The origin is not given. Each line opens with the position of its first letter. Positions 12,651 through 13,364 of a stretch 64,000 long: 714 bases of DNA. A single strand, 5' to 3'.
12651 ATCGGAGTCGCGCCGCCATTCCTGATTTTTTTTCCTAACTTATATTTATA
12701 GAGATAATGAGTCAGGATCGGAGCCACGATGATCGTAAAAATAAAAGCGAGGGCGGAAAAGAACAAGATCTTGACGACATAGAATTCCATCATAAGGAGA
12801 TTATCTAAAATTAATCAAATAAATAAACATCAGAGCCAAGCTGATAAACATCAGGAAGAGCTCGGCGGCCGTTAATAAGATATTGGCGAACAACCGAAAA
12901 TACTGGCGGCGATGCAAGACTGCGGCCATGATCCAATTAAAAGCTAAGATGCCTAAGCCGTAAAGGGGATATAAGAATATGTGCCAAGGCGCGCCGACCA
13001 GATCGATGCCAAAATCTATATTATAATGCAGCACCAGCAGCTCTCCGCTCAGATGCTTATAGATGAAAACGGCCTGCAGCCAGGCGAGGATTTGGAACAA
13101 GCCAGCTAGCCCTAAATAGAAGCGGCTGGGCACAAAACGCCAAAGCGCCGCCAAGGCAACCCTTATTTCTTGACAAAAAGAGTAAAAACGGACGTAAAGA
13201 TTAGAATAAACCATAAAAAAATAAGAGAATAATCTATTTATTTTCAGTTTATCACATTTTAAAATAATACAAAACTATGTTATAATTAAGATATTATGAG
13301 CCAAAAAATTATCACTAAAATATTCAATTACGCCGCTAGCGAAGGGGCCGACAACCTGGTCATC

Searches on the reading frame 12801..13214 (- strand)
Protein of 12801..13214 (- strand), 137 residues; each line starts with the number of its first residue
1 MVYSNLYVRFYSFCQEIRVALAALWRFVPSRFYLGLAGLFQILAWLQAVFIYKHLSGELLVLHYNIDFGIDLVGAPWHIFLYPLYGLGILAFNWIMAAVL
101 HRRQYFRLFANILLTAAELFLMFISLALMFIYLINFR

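Call 3: search_protein_families(library=pfam, proteins=[window:12801-13214:-], max_evalue=0.1)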
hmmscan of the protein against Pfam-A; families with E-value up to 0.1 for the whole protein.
window:12801-13214:- (137 aa): 0 families

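Call 49: search_protein_families(library=ncbifam, proteins=[window:12801-13214:-], max_evalue=0.00001)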
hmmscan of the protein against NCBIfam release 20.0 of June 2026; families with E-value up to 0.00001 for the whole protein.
window:12801-13214:- (137 aa): 0 families

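Call 59: find_related_loci(query=A3, collection=metagenome_contigs, flank=6000)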
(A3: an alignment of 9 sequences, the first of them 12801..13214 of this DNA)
Query A3 (137 aa) in metagenome_contigs; peptide patterns used: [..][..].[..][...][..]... (x = any residue, [..] = any of these).
268 stretches matched a pattern; 171 encode a relative of the query (tblastn E <= 1e-3); the best 80 are kept; 80 distinct loci.
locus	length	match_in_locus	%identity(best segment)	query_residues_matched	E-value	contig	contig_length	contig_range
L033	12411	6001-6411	88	1-137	6e-77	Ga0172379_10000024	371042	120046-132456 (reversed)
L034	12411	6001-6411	75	1-137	1e-60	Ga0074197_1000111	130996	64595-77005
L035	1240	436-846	79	1-137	8e-64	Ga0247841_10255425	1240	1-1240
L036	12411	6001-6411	75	1-137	2e-59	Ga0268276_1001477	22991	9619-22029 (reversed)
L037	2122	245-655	77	1-137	3e-59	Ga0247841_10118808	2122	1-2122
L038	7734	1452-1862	74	1-137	6e-53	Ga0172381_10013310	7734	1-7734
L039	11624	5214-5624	61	1-137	4e-51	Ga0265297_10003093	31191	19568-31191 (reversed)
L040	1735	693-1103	57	1-137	1e-47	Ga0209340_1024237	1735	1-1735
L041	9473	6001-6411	55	1-137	2e-44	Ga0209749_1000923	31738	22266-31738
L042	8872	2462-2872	55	1-137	2e-44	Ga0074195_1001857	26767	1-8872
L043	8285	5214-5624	55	1-137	1e-42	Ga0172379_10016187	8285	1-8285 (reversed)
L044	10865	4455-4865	55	1-137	2e-42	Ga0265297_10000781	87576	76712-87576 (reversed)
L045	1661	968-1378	55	1-137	3e-43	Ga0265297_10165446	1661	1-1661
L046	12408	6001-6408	52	1-136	6e-42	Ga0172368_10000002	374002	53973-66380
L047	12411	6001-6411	52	1-137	6e-42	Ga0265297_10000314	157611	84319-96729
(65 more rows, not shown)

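Call 65: find_homologous_proteins(query=window:12801-13214:-, max_evalue=0.001)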
Query window:12801-13214:- (137 aa): 50 proteins with E <= 0.001 among 101 candidates.
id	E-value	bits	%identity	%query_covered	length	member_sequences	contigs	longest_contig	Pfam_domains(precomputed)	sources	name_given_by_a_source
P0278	4.5e-81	288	100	100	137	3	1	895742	-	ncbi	-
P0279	4.4e-71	256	88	100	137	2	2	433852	-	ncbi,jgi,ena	ncbi:MAG: hypothetical protein WC719_00320 [Patescibacteria group bacterium]|jgi:hypothetical protei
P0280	2.6e-63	230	79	100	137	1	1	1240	-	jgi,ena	-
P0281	7.1e-61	223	77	100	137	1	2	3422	-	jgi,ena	-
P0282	7.7e-61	222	79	100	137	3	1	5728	-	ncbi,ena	-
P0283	5.0e-60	220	75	100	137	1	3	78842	-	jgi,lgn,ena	-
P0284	9.3e-60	219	77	100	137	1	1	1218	-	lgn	-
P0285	6.3e-59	216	73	100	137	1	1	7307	-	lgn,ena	-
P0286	6.4e-59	216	76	100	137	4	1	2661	-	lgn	-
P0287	6.5e-59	216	75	100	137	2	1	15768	-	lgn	-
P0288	4.8e-58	213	71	100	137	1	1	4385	-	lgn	-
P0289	5.9e-58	213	74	100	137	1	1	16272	-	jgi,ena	-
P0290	5.6e-55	203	70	100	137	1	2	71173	-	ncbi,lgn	-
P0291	1.5e-54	202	69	100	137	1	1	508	-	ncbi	-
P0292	4.1e-53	197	73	100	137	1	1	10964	-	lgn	-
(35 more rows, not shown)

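Call 75: predict_structure(alignment_id=A4)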
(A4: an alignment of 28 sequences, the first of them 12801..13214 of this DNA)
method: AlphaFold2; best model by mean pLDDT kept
length: 137 residues; sequences in the alignment: 28
mean_pLDDT: 86.8   pTM: 0.74
mean pLDDT of the five models: 86.8, 84.4, 83.3, 82.4, 82.3
residues with pLDDT >= 90: 87; 70-90: 29; 50-70: 21; < 50: 0
segments of 3 or more residues with pLDDT < 50: none
pLDDT, mean of each block of 10 residues (from residue 1): 81 91 91 96 95 75 57 74 95 95 92 97 93 81
secondary structure, 60 per line:
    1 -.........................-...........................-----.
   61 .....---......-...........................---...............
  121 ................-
elements in order: H2-26 H28-54 E60-65 E69-74 H76-102 H106-136

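Call 77: fold_search(model_id=the predicted structure, library=pdb)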
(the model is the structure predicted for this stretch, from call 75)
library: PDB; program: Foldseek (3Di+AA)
matches with E <= 10: 52; with E <= 0.001: 0
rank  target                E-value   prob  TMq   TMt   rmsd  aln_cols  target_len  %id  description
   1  9jc2_B                1.8e+00  0.16  0.39  0.33  16.2       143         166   12  Engineering of ATP synthase Fo (released 2025-07-09)
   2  3t6g_B                2.4e+00  0.12  0.32  0.33   9.9       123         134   10  Structure of the complex between NSP3 (SHEP1) and p130Cas (released 2011-11-23)
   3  8dt0_A                2.4e+00  0.10  0.31  0.31  13.9       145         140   12  Scaffolding protein functional sites using deep learning (released 2022-08-10)
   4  4yjw                  2.9e+00  0.07  0.26  0.24  18.5       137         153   11  Crystal structure of a DUF3829 family protein (BVU_3067) from Bacteroides vulgatus ATCC 8482 at 1.80 A resolution (released 2015-03-18)
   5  3t6g_D                3.0e+00  0.13  0.37  0.38   9.7       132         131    9  Structure of the complex between NSP3 (SHEP1) and p130Cas (released 2011-11-23)
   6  8dt0_B                3.0e+00  0.09  0.31  0.31  14.1       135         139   12  Scaffolding protein functional sites using deep learning (released 2022-08-10)
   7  9jc2_A                3.2e+00  0.12  0.34  0.30   9.4       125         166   12  Engineering of ATP synthase Fo (released 2025-07-09)
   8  3ocf_B                3.6e+00  0.10  0.34  0.14  10.1       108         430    9  Crystal structure of fumarate lyase:delta crystallin from Brucella melitensis in native form (released 2010-08-18)
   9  5j0l_D                3.8e+00  0.06  0.24  0.27   9.1       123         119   10  De novo design of protein homo-oligomers with modular hydrogen bond network-mediated specificity (released 2016-07-06)
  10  9cbv                  3.8e+00  0.04  0.22  0.18  18.3       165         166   13  MicroED structure of the human MP20 protein (released 2025-05-21)
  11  7xp7_D                5.5e+00  0.10  0.35  0.15   7.0       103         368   14  Crystal Structure of the Flavoprotein ColB1 Catalyzing Assembly Line-Tethered Cysteine Dehydrogenation (released 2023-02-08)
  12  6iem_D                5.8e+00  0.08  0.36  0.15   6.0       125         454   15  Argininosuccinate lyase from Mycobacterium tuberculosis (released 2019-02-20)
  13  7aqd_R                5.8e+00  0.05  0.28  0.11  13.9       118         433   12  Structure of the bacterial RQC complex (Translocating State) (released 2020-11-25)
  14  6iem_A                6.2e+00  0.08  0.35  0.15   6.2       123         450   15  Argininosuccinate lyase from Mycobacterium tuberculosis (released 2019-02-20)
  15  3ocf_A                6.2e+00  0.04  0.25  0.10  12.1       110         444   10  Crystal structure of fumarate lyase:delta crystallin from Brucella melitensis in native form (released 2010-08-18)
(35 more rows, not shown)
